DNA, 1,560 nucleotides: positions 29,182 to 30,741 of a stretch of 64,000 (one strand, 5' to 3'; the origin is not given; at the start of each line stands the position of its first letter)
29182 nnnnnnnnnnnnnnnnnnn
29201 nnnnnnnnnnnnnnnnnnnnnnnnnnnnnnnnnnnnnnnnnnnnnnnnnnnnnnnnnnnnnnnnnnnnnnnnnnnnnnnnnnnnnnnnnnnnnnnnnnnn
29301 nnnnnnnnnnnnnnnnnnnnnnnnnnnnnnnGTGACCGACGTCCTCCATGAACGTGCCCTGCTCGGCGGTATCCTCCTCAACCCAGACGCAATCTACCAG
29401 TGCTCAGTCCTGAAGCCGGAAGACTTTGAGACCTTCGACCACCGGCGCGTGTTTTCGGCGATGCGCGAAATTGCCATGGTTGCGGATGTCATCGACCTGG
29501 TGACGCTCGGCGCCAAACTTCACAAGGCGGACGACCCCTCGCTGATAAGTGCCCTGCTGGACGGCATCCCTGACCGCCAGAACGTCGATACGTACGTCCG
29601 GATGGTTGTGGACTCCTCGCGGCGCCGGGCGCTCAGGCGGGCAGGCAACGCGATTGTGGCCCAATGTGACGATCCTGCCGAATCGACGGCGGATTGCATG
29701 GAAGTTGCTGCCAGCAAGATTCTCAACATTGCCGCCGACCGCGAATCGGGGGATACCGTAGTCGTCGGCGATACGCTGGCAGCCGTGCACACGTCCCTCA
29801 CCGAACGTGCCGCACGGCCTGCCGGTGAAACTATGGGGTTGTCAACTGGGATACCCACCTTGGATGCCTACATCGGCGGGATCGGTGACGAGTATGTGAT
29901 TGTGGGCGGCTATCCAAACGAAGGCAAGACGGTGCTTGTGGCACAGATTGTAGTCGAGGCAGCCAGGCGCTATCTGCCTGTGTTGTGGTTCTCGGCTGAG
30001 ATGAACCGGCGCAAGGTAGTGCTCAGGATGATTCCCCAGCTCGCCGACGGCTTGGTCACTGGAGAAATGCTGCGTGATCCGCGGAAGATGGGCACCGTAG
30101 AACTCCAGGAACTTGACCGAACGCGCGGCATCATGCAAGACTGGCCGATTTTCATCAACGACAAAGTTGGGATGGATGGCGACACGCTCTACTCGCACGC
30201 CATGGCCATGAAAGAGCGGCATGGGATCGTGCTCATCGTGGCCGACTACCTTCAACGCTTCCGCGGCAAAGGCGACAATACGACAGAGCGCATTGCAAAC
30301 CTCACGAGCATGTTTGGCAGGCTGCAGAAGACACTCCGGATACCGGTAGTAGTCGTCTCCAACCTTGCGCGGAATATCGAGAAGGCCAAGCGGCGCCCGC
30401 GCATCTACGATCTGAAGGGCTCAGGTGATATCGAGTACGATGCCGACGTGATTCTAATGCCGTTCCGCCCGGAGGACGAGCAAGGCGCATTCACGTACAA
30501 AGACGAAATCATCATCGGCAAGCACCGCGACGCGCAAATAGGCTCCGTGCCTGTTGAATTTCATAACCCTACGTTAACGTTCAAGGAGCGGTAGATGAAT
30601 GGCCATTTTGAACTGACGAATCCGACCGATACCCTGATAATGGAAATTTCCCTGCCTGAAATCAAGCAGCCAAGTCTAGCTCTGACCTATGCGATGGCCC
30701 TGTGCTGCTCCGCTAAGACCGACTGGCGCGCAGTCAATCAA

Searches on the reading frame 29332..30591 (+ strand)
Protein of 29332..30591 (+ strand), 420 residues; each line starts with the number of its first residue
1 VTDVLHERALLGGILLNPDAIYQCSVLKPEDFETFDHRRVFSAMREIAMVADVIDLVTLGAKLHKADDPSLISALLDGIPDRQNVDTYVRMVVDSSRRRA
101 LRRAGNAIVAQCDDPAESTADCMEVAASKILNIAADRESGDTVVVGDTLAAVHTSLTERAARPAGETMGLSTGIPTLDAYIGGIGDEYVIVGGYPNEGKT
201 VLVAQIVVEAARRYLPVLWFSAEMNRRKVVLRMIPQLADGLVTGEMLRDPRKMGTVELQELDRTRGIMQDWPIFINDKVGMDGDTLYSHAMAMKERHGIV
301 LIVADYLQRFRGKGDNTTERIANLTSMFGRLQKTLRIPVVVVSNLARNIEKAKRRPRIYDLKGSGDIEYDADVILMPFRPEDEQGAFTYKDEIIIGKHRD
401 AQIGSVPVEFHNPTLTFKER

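Call 8: search_protein_families(library=phrogs, proteins=[window:29332-30591:+], max_evalue=0.001)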
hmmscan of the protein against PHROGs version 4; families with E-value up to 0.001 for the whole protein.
window:29332-30591:+ (420 aa): 9 families
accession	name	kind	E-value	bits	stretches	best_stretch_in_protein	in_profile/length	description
phrog_19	-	DNA, RNA and nucleotide metabolism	1.7e-67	229.7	1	6-419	163-580/621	DnaB-like replicative helicase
phrog_243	-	DNA, RNA and nucleotide metabolism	2.9e-22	79.9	1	160-419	10-267/273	DnaB-like replicative helicase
phrog_239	-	DNA, RNA and nucleotide metabolism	1e-21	78.6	1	154-419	324-598/801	DNA primase/helicase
phrog_11530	-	unknown function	1.8e-20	74.6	1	270-412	3-150/184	-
phrog_5482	-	unknown function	7.6e-12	45.6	1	150-385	12-254/341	-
phrog_23150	-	unknown function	9.2e-12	46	1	9-206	14-214/217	-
phrog_18375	-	DNA, RNA and nucleotide metabolism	0.00016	21.1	1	165-239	354-429/644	DNA primase/helicase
phrog_8337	-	DNA, RNA and nucleotide metabolism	0.00049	20.6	0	170-233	50-117/273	DNA repair protein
phrog_97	-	other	0.00096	19.4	0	166-214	46-101/506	UvsX-like recombinase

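Call 9: search_protein_families(library=pfam, proteins=[window:29332-30591:+], max_evalue=0.001)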
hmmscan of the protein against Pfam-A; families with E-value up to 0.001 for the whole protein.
window:29332-30591:+ (420 aa): 4 families
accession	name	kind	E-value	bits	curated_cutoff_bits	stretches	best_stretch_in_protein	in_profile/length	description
PF03796.21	DnaB_C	-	1.6e-48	165.8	27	1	169-418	1-254/255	DnaB-like helicase C terminal domain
PF00772.26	DnaB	-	2.4e-15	56.9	23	1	6-93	8-102/103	DnaB-like helicase N terminal domain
PF13481.12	AAA_25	-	1.7e-07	31.5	27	1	166-343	11-188/195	AAA domain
PF06745.19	ATPase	-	0.00063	19.6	26.6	0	171-229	2-63/231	KaiC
